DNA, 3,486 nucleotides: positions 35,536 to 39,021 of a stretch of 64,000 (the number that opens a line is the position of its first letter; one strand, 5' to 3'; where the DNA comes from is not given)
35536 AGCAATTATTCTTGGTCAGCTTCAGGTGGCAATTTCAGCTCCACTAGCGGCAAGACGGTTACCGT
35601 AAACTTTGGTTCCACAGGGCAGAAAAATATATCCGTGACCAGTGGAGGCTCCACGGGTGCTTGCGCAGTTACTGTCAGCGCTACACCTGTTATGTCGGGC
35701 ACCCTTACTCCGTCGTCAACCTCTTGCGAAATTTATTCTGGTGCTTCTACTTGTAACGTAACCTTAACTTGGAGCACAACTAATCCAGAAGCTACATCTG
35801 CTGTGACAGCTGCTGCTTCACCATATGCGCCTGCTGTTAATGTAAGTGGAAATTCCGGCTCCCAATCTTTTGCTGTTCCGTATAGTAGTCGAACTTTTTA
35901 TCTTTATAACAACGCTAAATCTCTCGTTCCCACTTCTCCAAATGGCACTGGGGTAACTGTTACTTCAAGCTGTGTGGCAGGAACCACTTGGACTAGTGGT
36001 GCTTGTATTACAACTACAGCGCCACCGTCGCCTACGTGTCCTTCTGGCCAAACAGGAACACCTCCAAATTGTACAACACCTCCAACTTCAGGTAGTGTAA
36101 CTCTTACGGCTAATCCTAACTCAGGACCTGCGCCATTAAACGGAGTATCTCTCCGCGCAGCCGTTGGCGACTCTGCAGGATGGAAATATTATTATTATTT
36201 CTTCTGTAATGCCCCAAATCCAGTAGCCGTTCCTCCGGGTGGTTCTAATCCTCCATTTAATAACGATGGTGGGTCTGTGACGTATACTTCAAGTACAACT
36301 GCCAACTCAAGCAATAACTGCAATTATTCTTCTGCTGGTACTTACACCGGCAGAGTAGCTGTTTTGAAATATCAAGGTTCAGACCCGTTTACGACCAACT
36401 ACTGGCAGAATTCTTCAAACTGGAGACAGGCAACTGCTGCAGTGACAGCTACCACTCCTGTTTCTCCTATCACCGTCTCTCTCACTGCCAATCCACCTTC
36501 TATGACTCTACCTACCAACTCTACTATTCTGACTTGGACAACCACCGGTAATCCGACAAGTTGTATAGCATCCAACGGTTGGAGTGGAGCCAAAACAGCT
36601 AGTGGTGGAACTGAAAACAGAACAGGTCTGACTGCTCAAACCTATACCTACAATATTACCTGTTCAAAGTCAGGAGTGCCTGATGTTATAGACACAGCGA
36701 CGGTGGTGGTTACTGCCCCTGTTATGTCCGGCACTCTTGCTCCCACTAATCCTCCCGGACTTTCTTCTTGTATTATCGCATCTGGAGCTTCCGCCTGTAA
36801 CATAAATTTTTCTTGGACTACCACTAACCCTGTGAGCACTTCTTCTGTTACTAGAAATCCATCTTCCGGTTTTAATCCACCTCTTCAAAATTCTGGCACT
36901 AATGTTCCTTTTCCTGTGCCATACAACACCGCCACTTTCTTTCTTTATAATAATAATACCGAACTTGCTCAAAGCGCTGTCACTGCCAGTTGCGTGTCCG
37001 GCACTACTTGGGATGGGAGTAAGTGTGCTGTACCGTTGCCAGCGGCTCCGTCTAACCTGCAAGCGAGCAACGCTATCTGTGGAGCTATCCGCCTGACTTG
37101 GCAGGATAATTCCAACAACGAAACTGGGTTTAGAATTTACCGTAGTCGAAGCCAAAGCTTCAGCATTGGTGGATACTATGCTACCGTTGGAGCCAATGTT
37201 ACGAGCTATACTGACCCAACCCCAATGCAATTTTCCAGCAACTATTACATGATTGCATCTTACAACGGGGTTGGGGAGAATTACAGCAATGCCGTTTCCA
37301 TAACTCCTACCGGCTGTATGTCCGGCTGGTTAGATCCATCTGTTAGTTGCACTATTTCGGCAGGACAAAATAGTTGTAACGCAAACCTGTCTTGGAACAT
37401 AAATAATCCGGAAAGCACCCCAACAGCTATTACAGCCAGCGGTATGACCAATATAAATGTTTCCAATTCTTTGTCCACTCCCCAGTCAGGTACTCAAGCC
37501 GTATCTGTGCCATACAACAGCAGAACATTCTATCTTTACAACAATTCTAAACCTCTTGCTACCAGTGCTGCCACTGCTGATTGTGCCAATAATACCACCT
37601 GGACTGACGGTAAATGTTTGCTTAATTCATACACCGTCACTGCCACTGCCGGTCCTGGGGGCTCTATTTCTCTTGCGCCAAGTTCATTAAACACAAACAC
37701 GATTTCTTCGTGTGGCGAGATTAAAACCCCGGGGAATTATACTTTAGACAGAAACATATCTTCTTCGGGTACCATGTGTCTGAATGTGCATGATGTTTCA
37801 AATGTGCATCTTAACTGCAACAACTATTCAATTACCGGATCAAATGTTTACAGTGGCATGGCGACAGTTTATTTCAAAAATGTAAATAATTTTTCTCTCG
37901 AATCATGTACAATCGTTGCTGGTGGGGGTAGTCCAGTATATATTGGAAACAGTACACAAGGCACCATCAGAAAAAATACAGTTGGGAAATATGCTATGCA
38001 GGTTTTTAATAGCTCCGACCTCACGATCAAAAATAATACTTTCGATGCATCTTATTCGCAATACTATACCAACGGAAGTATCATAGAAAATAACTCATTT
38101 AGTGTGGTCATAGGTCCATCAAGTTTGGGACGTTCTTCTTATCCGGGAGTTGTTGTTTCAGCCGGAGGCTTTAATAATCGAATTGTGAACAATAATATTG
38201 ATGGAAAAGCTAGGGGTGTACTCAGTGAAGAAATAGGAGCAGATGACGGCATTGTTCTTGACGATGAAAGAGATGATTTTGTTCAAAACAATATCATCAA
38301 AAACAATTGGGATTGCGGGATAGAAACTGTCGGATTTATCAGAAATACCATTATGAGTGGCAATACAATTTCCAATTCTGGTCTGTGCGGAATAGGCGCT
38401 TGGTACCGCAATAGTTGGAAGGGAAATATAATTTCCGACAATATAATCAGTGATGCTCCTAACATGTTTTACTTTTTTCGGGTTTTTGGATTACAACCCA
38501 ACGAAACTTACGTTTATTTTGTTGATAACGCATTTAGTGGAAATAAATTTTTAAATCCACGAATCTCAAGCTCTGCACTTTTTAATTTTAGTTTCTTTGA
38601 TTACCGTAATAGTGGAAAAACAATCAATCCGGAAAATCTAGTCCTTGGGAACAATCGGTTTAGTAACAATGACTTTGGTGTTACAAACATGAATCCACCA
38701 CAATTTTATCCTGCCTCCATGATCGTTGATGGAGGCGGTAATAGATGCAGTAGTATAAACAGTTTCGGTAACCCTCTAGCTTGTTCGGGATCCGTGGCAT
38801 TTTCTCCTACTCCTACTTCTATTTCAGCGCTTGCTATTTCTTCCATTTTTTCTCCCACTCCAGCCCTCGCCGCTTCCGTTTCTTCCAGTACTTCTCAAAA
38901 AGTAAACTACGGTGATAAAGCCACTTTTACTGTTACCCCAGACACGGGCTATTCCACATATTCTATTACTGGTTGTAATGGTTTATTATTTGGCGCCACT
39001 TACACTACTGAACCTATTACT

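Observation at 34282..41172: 2296-aa surface protein built from a novel 5x Cys-repeat domain, beta-helix, FN3, InlB-B-like repeats and a C-terminal Cys-rich tandem repeat, encoded immediately upstream of the type IV pilus operon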

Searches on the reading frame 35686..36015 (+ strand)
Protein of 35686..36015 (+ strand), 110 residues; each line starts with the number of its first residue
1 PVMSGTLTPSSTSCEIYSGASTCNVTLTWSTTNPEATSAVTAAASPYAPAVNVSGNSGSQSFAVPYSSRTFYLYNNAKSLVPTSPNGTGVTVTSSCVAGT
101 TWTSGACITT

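Call 17: search_solved_structures(query=A1, max_evalue=10)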
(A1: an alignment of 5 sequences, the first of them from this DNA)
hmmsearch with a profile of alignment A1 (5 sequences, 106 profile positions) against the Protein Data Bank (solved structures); distinct sequences matched with E-value up to 10: 12.
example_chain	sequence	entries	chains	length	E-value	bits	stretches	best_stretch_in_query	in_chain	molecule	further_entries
9bu8_C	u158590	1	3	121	0.028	17.8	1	5-99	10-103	Fab c115.131 heavy chain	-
7wwl_H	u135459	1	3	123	0.063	16.7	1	5-99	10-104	heavy chain of ZWD12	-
8q5y_R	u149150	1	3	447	0.079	16.4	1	6-92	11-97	Monoclonal antibody Mab 23 (Heavy Chain)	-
8p5m_G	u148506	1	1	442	0.095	16.2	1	6-92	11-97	Mab-23 (Heavy chain variable domain)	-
6qpg_M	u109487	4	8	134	0.095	16.1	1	5-99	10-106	Nanobody NB8205 | Nb8205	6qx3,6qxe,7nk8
9bdg_D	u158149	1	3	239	0.17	15.3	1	8-100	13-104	Fab ADI-85647 Heavy chain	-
6idi_H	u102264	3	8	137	0.17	15.3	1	6-100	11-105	Fab 1H10 heavy chain (V-region)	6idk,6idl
9btl_H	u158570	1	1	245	0.3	14.6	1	5-95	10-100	41328-a.01 heavy chain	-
6nmr_H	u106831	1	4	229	0.32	14.5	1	5-96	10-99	Fab 119 anti-SIRP-alpha antibody Variable Heavy Chain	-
4xvj_H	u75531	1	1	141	0.4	14.1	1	5-88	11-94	antibody heavy chain variable domain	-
1rjc_A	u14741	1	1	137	0.55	13.7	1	16-104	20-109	camelid heavy chain antibody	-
2fl5_H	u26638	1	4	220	0.59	13.6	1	5-83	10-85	Immunoglobulin Igg1 Heavy chain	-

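Call 18: search_protein_families(library=pfam, alignment_id=A1, max_evalue=10)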
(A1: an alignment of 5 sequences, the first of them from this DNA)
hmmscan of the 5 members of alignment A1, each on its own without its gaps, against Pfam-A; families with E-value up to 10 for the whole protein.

A. member 1, seq(110 aa): 0 families

B. families by the number of members that match (of 5 scanned): 1 family
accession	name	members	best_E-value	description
PF19194.5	DUF5869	1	0.077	Family of unknown function (DUF5869)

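Call 19: search_protein_representatives(alignment_id=A1)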
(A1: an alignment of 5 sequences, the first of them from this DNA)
Query: 5 sequences, 106 profile positions. Proteins with E-value up to 0.001 (for the whole library): 1113; up to 1e-10: 728; up to 1e-30: 246. The best 150 are listed.
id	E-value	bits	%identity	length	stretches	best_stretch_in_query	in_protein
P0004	8.5e-249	823.4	-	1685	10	1-103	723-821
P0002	8.9e-244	807.3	-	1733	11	3-104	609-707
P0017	4.9e-227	753.5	-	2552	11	13-105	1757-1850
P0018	2.2e-173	580.9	-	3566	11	2-105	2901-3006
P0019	2.6e-120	410.3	-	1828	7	3-105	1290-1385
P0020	8.7e-120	408.6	-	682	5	2-104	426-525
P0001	5.9e-112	383.4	-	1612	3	1-105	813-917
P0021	4.5e-107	367.7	-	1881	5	2-104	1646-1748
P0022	8.7e-107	366.8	-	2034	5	1-105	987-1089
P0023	6.5e-106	364.0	-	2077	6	2-103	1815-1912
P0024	3.2e-105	361.8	-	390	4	3-103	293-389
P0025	1.5e-104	359.6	-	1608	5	4-104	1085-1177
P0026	3.9e-99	342.2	-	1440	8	8-105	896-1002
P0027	2.5e-98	339.6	-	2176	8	2-103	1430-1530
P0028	8.0e-95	328.3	-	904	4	2-105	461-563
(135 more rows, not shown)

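Call 22: find_homologous_proteins(query=A1, max_evalue=0.00001)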
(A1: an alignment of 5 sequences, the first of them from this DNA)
Query A1 (5 sequences) (110 aa, profile of the alignment): 17 proteins with E <= 0.00001 among 2209 candidates.
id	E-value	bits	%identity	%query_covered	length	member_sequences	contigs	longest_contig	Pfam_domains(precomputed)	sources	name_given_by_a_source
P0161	7.0e-33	131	65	71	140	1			-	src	-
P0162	5.6e-24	102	55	95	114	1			-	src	-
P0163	1.6e-23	101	46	91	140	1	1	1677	-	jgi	-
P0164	3.4e-23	100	52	95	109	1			-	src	-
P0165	1.4e-22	98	52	95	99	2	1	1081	-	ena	-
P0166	3.2e-22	97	56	73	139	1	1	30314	-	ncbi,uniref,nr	ncbi:MAG: hypothetical protein US05_C0005G0027 [Candidatus Nomurabacteria bacterium GW2011_GWA1_36_1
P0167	3.0e-21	93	52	48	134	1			-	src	-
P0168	1.9e-20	91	56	91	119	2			-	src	-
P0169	4.8e-18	83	55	95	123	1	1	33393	-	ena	-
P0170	7.3e-16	76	37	95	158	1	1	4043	-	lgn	-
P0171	6.6e-15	73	61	68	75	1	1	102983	-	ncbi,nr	ncbi:MAG TPA: hypothetical protein VGQ65_09665, partial [Thermoanaerobaculia bacterium]|nr:hypotheti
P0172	3.3e-12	64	62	65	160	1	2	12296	-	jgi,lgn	jgi:hypothetical protein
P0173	7.2e-10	57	48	50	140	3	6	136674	-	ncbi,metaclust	ncbi:MAG: hypothetical protein UW01_C0001G0001, partial [Candidatus Nomurabacteria bacterium GW2011_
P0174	5.4e-8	51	60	23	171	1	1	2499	-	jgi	jgi:hypothetical protein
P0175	7.9e-8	50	46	63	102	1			-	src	-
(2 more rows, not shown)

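Call 30: find_related_loci(query=A3, collection=genome_contigs, flank=10000)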
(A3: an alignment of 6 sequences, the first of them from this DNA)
Query A3 (110 aa) in genome_contigs; peptide patterns used: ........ (x = any residue, [..] = any of these).
66 stretches matched a pattern; 46 encode a relative of the query (tblastn E <= 1e-3); 46 distinct loci.
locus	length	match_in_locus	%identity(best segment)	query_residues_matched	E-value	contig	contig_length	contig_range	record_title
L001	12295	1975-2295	65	1-108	8e-36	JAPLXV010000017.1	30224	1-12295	MAG: Candidatus Nomurabacteria bacterium isolate LacPavin_0419_WC90_MAG_34_11 LacPavin_0419_WC90_scaffold_880085, whole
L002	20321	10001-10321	63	1-107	7e-34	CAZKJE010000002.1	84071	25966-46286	MAG TPA_asm: uncultured Candidatus Saccharibacteria bacterium isolate binchicken_co110_376 genome assembly, contig: NODE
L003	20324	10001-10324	60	1-110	2e-33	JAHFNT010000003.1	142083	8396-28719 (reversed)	MAG: Candidatus Nomurabacteria bacterium isolate nzgw487 NODE_86_length_142084_cov_5.254933, whole genome shotgun sequen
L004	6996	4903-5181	59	3-107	2e-29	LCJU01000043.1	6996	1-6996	MAG: candidate division WWE3 bacterium GW2011_GWC2_44_9 UW82_C0043, whole genome shotgun sequence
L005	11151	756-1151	56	1-109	1e-28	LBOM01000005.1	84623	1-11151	MAG: Candidatus Nomurabacteria bacterium GW2011_GWE1_32_28 UR25_C0005, whole genome shotgun sequence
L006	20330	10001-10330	54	1-107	2e-28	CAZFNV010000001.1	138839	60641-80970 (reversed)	MAG TPA_asm: uncultured Candidatus Saccharibacteria bacterium isolate SRP329715_co1_370 genome assembly, contig: NODE_11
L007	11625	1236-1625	59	3-107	9e-28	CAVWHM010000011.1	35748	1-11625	MAG: uncultured Verrucomicrobiae bacterium isolate MFD01476.bin.2.105 genome assembly, contig: contig_129328, whole geno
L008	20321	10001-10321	53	2-108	2e-27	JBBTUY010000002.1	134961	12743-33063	MAG: Patescibacteria group bacterium isolate H41-bin010_1 H41_bin010_1_000000000002, whole genome shotgun sequence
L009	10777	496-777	58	2-107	2e-27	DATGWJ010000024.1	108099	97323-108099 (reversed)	MAG TPA_asm: Candidatus Paceibacterota bacterium isolate SMAG_U10579 k141_527567, whole genome shotgun sequence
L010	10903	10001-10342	53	2-107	2e-26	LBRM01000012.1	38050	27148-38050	MAG: Candidatus Nomurabacteria bacterium GW2011_GWA1_36_15 US05_C0012, whole genome shotgun sequence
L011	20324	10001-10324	50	3-107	2e-25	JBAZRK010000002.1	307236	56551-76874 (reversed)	MAG: Candidatus Paceibacterota bacterium isolate SO_2017_GW1_146 NODE_274_length_307236_cov_3.133275_OW334_2017, whole g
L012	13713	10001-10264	54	3-102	5e-25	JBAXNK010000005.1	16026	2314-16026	MAG: bacterium isolate ELA477 MAG477_5, whole genome shotgun sequence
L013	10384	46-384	51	1-107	3e-25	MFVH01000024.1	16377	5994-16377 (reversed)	MAG: Candidatus Nomurabacteria bacterium RIFCSPLOWO2_01_FULL_46_18 rifcsplowo2_01_scaffold_7196, whole genome shotgun se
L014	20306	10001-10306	51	3-102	4e-24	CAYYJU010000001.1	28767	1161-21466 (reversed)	MAG TPA_asm: uncultured Candidatus Saccharibacteria bacterium isolate SRP286056_co1_681 genome assembly, contig: NODE_18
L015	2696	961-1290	53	3-107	5e-24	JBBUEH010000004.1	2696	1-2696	MAG: Patescibacteria group bacterium isolate H52-bin059_1 H52_bin059_1_000000000004, whole genome shotgun sequence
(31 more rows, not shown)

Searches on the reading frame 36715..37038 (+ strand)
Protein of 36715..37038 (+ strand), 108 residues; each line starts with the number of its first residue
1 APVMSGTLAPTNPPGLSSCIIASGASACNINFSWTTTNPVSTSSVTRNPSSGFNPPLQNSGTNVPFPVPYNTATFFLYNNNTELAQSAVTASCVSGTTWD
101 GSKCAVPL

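Call 31: predict_structure(alignment_id=A2)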
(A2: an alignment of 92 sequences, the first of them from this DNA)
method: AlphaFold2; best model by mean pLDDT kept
length: 108 residues; sequences in the alignment: 92
mean_pLDDT: 95.3   pTM: 0.85
mean pLDDT of the five models: 95.3, 94.7, 94.0, 93.9, 93.3
residues with pLDDT >= 90: 99; 70-90: 9; 50-70: 0; < 50: 0
segments of 3 or more residues with pLDDT < 50: none
pLDDT, mean of each block of 10 residues (from residue 1): 94 86 97 97 97 94 96 97 97 98 95
secondary structure, 60 per line:
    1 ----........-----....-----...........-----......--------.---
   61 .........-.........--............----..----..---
elements in order: E5-12 E18-21 E27-37 E43-48 E61-69 E71-79 E82-93

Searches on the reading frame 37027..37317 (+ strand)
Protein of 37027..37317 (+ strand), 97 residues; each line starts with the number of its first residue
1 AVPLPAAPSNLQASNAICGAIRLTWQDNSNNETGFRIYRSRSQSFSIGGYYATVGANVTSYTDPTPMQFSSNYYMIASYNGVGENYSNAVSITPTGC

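Call 63: search_protein_families(library=pfam, proteins=[window:37027-37317:+], max_evalue=10)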
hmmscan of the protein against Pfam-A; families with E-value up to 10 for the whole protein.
window:37027-37317:+ (97 aa): 1 family
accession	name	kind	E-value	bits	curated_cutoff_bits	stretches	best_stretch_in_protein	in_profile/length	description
PF00041.27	fn3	-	0.0035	18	25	1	7-90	2-81/84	Fibronectin type III domain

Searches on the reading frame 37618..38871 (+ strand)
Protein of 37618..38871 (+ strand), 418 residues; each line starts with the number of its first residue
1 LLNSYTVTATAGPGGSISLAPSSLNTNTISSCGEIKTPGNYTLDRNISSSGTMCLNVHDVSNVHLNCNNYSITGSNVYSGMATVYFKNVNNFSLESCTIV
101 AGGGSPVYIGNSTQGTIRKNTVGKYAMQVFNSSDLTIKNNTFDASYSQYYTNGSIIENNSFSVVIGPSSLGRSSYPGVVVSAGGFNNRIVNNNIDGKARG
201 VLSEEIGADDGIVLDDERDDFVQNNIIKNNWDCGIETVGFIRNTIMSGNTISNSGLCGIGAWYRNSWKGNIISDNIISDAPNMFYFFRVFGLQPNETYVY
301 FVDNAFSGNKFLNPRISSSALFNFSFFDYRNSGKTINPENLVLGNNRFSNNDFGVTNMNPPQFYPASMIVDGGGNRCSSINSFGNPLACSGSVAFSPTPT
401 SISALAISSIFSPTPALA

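Call 45: search_solved_structures(query=window:37624-38811:+, max_evalue=1)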
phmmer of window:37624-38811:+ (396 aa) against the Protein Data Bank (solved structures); distinct sequences matched with E-value up to 1: 2.
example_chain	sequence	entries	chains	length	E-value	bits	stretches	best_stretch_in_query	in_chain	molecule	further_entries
8cds_A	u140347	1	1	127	0.36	13.1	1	253-300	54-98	5-Nup93 inhibitory VHH antibody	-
7zox_B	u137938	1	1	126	0.37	13.1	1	253-300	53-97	xhNup93-Nb4i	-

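Call 55: find_homologous_proteins(query=window:37618-38871:+, max_evalue=0.001)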
Query window:37618-38871:+ (418 aa): 52 proteins with E <= 0.001 among 8000 candidates.
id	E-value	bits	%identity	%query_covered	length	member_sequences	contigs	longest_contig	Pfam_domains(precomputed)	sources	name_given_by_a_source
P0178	1.9e-76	276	40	89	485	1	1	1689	PF13229.13,PF05048.20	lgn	-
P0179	9.8e-76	273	41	87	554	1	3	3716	PF13229.13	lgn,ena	-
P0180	1.4e-74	270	42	89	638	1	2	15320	PF13229.13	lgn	-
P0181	4.2e-73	265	41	86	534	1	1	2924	PF13229.13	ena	-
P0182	1.3e-72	263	40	90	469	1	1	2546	PF13229.13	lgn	-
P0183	2.5e-72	262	40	91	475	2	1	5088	PF13229.13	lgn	-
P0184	5.8e-71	258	40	86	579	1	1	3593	PF13229.13,PF18998.7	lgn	-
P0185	2.8e-70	255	39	87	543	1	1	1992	PF13229.13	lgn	-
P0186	5.0e-70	255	40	89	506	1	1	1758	PF13229.13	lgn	-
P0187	1.9e-68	249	38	93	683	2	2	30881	PF13229.13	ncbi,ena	-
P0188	2.2e-68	249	40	86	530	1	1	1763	PF13229.13,PF05048.20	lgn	-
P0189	8.5e-68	247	39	87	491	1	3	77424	PF13229.13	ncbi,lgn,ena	ncbi:MAG: right-handed parallel beta-helix repeat-containing protein [Patescibacteria group bacteriu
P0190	2.5e-67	246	38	87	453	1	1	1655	PF13229.13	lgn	-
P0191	4.5e-67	245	39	90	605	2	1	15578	PF13229.13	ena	-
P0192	8.6e-67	244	41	86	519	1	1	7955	PF13229.13,PF05048.20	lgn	-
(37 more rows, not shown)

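Call 64: predict_structure(alignment_id=A4)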
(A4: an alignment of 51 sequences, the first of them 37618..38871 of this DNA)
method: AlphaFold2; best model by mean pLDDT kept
length: 418 residues; sequences in the alignment: 51
mean_pLDDT: 88.2   pTM: 0.86
mean pLDDT of the five models: 88.2, 87.2, 86.3, 86.2, 86.1
residues with pLDDT >= 90: 311; 70-90: 41; 50-70: 34; < 50: 32
segments of 3 or more residues with pLDDT < 50: 1-7, 394-418
pLDDT, mean of each block of 10 residues (from residue 1): 47 59 88 98 97 95 98 90 97 98 95 99 95 99 98 99 76 86 99 97 94 98 98 98 99 98 96 98 95 94 98 87 88 80 98 84 95 89 76 45 39 37
secondary structure, 60 per line:
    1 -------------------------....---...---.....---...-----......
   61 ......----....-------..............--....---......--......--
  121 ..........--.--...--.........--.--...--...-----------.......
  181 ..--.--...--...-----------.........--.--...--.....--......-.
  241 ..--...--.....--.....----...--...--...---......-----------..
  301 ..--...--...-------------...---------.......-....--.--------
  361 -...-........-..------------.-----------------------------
elements in order: E26-29 E33-35 E39-43 E47-49 E55-66 E71-74 E82-95 E98-101 E105-110 E113-118 E121-130 E136-138 E141-149 E155-157 E160-162 E174-182 E188-190 E193-195 E207-215 E221-223 E226-230 E233-238 E240-242 E245-247 E250-254 E257-261 E266-268 E271-273 E276-278 E282-287 E299-302 E305-307 E310-312 E326-328 E341-344 E346-349 E362-364 E369-373
